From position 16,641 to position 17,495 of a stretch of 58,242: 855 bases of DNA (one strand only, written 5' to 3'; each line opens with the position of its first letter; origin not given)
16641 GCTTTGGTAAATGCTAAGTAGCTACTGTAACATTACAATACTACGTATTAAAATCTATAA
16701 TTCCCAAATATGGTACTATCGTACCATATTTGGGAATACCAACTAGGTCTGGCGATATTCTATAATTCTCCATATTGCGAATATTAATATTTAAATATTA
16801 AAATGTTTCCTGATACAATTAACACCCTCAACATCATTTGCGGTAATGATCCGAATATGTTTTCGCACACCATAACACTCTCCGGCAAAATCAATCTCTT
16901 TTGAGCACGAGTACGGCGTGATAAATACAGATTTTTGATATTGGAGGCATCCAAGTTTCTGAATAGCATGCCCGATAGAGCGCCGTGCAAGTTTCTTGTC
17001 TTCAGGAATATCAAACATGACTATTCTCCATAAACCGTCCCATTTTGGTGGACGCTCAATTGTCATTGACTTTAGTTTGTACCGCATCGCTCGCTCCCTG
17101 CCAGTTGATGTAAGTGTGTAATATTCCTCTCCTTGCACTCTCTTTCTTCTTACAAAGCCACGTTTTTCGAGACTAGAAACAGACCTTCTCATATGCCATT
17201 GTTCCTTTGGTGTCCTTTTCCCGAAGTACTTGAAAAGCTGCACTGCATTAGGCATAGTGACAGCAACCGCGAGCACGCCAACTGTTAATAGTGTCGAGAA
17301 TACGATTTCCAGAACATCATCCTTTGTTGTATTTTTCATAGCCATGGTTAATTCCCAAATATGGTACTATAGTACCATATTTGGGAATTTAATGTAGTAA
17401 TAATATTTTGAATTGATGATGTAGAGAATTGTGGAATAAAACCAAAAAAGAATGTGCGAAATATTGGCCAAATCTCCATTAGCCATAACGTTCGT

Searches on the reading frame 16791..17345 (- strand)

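Call 78: search_protein_families(library=pfam, proteins=[window:16791-17345:-], max_evalue=0.01)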
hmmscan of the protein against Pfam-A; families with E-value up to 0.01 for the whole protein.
window:16791-17345:- (184 aa): 2 families
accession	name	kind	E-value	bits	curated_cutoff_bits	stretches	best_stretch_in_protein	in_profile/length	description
PF20803.2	PaaX_M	-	6e-17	62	24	1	100-173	2-75/83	PaaX protein central Cas2-like domain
PF09827.14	CRISPR_Cas2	-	0.0066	17.1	23.8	0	106-143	2-36/74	CRISPR associated protein Cas2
